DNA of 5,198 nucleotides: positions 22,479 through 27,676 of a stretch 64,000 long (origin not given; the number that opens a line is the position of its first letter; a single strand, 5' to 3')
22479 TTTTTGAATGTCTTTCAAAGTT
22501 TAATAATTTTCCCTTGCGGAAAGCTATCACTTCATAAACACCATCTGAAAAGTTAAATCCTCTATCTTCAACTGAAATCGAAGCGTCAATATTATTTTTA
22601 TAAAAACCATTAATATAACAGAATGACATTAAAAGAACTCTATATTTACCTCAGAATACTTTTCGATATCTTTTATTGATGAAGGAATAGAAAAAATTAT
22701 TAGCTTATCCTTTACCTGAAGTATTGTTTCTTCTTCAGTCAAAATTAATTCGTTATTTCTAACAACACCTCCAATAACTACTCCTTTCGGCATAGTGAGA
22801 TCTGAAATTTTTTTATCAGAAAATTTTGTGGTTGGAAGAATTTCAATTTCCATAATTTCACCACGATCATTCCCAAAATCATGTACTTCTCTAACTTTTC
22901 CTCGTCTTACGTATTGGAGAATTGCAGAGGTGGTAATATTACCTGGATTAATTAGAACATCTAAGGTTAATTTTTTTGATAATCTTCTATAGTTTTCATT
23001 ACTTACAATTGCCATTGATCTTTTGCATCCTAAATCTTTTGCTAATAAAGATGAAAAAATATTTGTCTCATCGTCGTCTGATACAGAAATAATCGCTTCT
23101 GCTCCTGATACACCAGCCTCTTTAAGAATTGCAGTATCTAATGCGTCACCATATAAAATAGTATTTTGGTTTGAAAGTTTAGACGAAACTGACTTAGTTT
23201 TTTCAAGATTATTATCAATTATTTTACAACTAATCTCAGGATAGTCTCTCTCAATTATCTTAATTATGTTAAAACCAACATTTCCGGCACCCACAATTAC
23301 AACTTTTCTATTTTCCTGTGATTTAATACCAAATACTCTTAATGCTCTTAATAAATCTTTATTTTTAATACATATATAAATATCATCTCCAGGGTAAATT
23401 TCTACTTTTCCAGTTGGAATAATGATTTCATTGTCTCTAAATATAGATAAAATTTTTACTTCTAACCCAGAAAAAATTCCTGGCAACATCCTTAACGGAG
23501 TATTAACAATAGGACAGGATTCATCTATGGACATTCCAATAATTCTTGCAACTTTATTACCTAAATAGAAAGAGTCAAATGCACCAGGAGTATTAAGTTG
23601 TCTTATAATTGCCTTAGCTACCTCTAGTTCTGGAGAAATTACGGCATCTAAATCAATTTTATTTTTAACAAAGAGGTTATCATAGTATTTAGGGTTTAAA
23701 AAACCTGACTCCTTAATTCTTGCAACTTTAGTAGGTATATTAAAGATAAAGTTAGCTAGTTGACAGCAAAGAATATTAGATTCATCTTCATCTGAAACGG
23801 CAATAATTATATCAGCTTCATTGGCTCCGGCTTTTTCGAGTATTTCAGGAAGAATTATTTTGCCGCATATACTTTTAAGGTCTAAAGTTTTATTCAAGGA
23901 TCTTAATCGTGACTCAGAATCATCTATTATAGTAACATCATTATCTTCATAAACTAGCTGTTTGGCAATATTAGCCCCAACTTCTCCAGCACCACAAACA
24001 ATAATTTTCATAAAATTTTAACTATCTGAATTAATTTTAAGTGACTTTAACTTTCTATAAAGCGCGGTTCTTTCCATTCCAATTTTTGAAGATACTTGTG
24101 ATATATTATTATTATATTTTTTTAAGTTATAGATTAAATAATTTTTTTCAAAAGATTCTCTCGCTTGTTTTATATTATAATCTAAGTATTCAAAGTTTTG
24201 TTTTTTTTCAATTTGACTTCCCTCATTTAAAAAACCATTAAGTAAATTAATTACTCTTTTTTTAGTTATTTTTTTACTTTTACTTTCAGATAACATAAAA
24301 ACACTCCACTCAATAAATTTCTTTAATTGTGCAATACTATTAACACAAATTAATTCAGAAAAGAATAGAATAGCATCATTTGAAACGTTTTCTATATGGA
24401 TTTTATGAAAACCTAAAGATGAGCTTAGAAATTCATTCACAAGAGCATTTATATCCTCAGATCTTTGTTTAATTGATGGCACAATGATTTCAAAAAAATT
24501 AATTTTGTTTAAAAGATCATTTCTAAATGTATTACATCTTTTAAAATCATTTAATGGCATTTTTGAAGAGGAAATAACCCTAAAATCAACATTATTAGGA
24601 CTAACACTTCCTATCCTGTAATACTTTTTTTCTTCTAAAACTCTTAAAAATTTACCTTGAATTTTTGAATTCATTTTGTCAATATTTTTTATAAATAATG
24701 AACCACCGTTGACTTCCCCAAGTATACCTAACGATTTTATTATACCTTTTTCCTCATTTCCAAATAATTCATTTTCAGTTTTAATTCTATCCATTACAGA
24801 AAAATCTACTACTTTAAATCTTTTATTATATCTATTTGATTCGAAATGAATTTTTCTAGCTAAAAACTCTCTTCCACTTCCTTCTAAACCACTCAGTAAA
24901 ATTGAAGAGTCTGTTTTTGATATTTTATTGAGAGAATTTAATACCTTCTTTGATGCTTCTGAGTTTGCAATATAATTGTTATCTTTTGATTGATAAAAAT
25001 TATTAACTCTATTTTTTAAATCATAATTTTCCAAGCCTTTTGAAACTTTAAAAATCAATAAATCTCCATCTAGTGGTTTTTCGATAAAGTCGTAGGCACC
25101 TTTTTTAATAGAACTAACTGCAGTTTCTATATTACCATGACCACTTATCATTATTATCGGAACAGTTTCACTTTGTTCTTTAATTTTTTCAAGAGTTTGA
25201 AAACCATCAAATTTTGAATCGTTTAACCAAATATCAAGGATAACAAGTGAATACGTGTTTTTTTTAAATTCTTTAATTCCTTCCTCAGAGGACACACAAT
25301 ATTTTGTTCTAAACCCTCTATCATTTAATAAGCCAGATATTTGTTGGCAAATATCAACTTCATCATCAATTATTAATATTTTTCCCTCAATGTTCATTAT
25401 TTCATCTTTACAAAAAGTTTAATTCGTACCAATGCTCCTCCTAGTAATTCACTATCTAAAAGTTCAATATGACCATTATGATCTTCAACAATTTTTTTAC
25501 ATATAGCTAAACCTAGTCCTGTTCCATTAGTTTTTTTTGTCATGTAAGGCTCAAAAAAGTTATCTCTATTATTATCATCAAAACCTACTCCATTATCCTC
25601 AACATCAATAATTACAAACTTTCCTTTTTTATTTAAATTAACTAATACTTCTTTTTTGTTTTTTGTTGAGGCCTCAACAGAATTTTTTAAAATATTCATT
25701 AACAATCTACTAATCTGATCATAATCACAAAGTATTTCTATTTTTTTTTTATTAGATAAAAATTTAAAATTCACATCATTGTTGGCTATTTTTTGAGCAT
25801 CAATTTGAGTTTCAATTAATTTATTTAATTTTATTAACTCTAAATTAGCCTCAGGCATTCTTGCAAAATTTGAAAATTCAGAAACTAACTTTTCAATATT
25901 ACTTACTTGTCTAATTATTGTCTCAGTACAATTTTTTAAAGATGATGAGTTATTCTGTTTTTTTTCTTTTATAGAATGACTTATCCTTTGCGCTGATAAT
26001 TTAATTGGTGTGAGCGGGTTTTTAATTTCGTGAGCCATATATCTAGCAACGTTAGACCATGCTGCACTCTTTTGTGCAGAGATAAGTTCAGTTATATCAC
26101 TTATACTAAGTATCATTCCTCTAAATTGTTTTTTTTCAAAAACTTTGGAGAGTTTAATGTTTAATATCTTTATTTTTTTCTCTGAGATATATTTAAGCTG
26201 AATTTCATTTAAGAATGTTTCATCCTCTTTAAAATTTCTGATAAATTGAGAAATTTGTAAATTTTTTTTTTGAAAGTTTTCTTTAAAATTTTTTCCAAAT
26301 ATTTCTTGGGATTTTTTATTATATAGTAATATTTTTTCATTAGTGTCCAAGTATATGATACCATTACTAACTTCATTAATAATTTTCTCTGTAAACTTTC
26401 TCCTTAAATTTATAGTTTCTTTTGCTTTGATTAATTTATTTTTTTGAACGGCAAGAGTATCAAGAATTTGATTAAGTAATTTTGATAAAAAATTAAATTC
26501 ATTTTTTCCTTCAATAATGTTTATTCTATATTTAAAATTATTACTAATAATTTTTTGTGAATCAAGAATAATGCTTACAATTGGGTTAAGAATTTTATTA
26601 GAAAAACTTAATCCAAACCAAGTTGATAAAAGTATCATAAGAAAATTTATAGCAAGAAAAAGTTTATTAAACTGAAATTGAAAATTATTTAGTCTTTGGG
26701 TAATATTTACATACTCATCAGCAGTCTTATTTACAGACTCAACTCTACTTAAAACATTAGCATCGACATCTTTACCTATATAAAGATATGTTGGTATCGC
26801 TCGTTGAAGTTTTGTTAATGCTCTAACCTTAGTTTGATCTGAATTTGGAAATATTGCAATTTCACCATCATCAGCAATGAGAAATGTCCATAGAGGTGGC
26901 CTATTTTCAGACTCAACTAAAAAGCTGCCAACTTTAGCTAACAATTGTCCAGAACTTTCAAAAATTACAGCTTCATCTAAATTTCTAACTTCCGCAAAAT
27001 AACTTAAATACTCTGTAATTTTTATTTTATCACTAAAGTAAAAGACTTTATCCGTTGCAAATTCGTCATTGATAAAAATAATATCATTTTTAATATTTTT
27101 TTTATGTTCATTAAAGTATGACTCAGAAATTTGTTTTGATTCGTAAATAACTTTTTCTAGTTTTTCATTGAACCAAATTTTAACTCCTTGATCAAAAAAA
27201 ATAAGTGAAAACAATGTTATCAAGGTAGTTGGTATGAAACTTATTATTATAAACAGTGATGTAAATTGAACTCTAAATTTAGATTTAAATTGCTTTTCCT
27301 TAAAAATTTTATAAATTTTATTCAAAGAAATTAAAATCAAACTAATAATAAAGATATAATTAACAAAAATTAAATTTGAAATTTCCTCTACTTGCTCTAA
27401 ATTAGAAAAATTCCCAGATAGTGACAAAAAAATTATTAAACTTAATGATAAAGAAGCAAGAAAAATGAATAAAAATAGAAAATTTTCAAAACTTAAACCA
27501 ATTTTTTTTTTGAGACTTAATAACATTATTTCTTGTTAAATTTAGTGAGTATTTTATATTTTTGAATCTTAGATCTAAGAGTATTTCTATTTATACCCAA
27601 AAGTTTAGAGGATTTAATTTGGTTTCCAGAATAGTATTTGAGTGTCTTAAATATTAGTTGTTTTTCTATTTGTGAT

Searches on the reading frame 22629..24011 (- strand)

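Call 85: search_protein_families(library=ncbifam, max_evalue=1e-10, proteins=[window:22629-24011:-])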
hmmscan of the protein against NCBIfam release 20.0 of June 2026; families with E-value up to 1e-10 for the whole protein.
window:22629-24011:- (460 aa): 16 families
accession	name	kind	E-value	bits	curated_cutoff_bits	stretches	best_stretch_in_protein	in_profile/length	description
NF007031.0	PRK09496.1-2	equivalog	2.1e-145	485.3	289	1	1-460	1-458/458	Trk system potassium transporter TrkA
NF007032.0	PRK09496.1-4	equivalog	1.5e-110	370.3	309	1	1-460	1-457/457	Trk system potassium transporter TrkA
NF007039.0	PRK09496.3-2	equivalog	6.2e-105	351.6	293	1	1-452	1-443/446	Trk system potassium transporter TrkA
NF007030.0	PRK09496.1-1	equivalog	1.7e-96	323.6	371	1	1-456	1-454/458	Trk system potassium transporter TrkA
NF007041.0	PRK09496.3-4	equivalog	6.2e-91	305.4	386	1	1-455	1-445/450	Trk system potassium transporter TrkA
NF007038.0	PRK09496.2-6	equivalog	2.2e-84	283.8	374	1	1-452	1-443/445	Trk system potassium transporter TrkA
NF007034.0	PRK09496.2-1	subfamily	2.5e-75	254.1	344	1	1-448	1-440/445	Trk system potassium transporter TrkA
NF007036.0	PRK09496.2-3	subfamily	2.1e-69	234.4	407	1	1-452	1-446/448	Trk system potassium transporter TrkA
NF007040.0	PRK09496.3-3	equivalog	3.5e-68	230.3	455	1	2-451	5-459/462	Trk system potassium transporter TrkA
NF007033.0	PRK09496.1-5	equivalog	3.8e-66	224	338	1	1-450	1-444/449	Trk system potassium transporter TrkA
NF007037.0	PRK09496.2-4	equivalog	5.7e-66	223.2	445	1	1-451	1-451/454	Trk system potassium transporter TrkA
NF007043.0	PRK09496.3-6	equivalog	4.8e-56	190.4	384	1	1-448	1-439/445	Trk system potassium transporter TrkA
NF007035.0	PRK09496.2-2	equivalog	1.1e-42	146.3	521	1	1-452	1-448/455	Trk system potassium transporter TrkA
NF007042.0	PRK09496.3-5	equivalog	5.6e-30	104.4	467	1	1-436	1-445/466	Trk system potassium transporter TrkA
NF007828.0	PRK10537.1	equivalog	2.2e-18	66.5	425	1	228-359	242-369/403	voltage-gated potassium channel protein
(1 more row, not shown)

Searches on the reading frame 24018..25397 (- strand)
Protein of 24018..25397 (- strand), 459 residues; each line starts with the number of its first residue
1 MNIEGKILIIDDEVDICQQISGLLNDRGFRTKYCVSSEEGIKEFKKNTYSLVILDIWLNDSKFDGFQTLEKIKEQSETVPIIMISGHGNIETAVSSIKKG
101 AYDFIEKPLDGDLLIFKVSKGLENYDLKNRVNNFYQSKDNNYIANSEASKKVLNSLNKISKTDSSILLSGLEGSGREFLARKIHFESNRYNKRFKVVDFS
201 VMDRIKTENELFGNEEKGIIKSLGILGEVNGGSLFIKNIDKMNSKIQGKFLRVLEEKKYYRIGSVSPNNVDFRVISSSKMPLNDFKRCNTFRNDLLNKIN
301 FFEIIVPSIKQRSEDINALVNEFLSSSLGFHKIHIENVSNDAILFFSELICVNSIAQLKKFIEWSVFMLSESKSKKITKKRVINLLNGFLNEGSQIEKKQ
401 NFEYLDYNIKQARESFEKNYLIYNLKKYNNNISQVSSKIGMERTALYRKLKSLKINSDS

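Call 85: search_protein_families(library=ncbifam, max_evalue=1e-10, proteins=[window:24018-25397:-])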
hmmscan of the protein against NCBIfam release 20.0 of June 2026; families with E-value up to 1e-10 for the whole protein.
window:24018-25397:- (459 aa): 50 families (the best 25 are shown)
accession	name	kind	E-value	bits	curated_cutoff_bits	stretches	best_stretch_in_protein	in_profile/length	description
NF051870.1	NAssimRespRegNtrX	equivalog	1.4e-114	383.5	600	1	6-454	3-451/452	nitrogen assimilation response regulator NtrX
NF008469.0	PRK11361.1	equivalog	2.8e-61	207.6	714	1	5-456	5-457/461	acetoacetate metabolism transcriptional regulator AtoC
TIGR02915.1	PEP_resp_reg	equivalog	2.5e-58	198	502.6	1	7-455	1-444/445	PEP-CTERM-box response regulator transcription factor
TIGR01818.1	ntrC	equivalog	4.1e-58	197.3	558.6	1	7-453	1-463/463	nitrogen regulation protein NR(I)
NF011695.0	PRK15115.1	equivalog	9.2e-57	192.8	763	1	6-454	8-437/445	two-component system response regulator GlrR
NF008176.1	PRK10923.1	equivalog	2.6e-50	171.4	620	1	4-371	3-373/469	nitrogen regulation protein NR(I)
NF007689.0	PRK10365.1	equivalog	2.5e-49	168.3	760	1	6-371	7-374/441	sigma-54-dependent response regulator transcription factor ZraR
NF041946.1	LuxO_transreg_Vib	equivalog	2e-45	155.4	800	1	21-452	13-459/463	quorum-sensing sigma-54 dependent transcriptional regulator LuxO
NF041552.1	TF_PrdR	equivalog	1.9e-43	148.7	795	1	127-452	254-575/577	sigma-54 dependent transcriptional regulator PrdR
NF050807.1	TransRegFlbDCaul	equivalog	6.5e-42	143.9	750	1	55-367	47-349/454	sigma-54-dependent transcriptional regulator FlbD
NF049963.1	RespRegFlgRCampy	domain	6.2e-41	140.7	750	1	7-451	3-425/429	fla regulon two-component system response regulator FlgR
NF047793.1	ResRegPgtA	equivalog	3e-39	135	650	1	4-326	5-300/414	two-component system response regulator PgtA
NF041906.1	V4R_TF_MobR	exception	5.6e-37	127.4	999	1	133-451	220-542/544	phenol degradation transcriptional regulator MobR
TIGR02329.1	propionate_PrpR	equivalog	1e-36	126.7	499.2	1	138-452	210-526/526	propionate catabolism operon regulatory protein PrpR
NF003451.0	PRK05022.1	equivalog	2.8e-36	125.3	476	1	130-456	180-511/512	nitric oxide reductase transcriptional regulator NorR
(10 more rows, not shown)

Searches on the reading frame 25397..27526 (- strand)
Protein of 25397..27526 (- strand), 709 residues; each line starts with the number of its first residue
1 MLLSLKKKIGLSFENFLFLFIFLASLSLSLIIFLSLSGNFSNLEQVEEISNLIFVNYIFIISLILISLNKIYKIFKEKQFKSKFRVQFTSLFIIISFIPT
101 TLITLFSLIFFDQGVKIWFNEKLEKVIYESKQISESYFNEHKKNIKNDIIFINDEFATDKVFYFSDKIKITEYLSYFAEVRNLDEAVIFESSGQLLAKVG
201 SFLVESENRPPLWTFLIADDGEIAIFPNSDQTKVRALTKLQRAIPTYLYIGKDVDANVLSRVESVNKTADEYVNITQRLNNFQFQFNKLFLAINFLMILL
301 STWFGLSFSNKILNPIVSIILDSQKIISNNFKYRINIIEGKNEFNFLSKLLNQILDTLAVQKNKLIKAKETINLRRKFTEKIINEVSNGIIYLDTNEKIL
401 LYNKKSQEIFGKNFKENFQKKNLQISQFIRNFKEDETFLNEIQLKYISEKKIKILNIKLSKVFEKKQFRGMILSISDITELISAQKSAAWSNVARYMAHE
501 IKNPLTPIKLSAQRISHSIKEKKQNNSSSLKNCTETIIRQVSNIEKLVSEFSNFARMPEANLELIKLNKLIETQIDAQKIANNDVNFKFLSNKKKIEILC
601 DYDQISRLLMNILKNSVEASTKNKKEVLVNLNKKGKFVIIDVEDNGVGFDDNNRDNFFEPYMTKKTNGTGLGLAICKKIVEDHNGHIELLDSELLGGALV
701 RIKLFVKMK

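Call 85: search_protein_families(library=ncbifam, max_evalue=1e-10, proteins=[window:25397-27526:-])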
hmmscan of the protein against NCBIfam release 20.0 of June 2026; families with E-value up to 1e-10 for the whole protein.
window:25397-27526:- (709 aa): 53 families (the best 25 are shown)
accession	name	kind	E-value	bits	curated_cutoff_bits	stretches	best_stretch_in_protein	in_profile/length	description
NF047496.1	HK_LIC11548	equivalog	1.3e-53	182.7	750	1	477-704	347-587/589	LIC_11548 family sensor histidine kinase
NF008468.0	PRK11360.1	equivalog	8.2e-51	173.1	646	1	277-707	185-609/616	two-component system sensor histidine kinase AtoS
NF033092.0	HK_WalK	equivalog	3.7e-36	124.9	725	1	285-704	174-592/594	cell wall metabolism sensor histidine kinase WalK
NF046044.1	PnpS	equivalog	1.8e-35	122.7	400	1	322-704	8-389/390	two-component system histidine kinase PnpS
NF007688.0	PRK10364.1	equivalog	3.6e-32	111.7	479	1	485-707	235-452/460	two-component system sensor histidine kinase ZraS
TIGR02966.1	phoR_proteo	equivalog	1.8e-28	99.5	334.2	1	380-697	9-326/333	phosphate regulon sensor histidine kinase PhoR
NF053867.1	SprKinKinDBac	equivalog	6.2e-28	97.5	775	1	485-706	281-497/500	sporulation kinase KinD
NF007004.0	PRK09467.1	equivalog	6.2e-25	87.9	415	1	498-706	240-436/440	two-component system sensor histidine kinase EnvZ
NF047794.1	HisKinPtgB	equivalog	2.7e-24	85.4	1000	1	479-700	431-649/656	two-component system sensor histidine kinase PgtB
NF041777.1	sens_FixL_Rhizob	equivalog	3.8e-24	85.2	850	1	479-705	251-480/485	sensor protein FixL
NF041735.1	hist_kin_RppB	equivalog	4e-24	85.2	400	1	497-704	223-437/438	two-component system sensor histidine kinase RppB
TIGR02916.1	PEP_his_kin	equivalog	8.1e-24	84.2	300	1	479-702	464-676/679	XrtA/PEP-CTERM system histidine kinase PrsK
NF045911.1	TCSHisKinNblS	equivalog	3.8e-23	81.7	1000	1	290-691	187-606/621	two-component system sensor histidine kinase NblS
NF008293.1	PRK11073.1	equivalog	4.1e-23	82.2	240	1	379-689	9-332/349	nitrogen regulation protein NR(II)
NF007898.0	PRK10604.1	equivalog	9.1e-23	81.1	478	1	477-706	204-423/433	two-component system sensor histidine kinase RstB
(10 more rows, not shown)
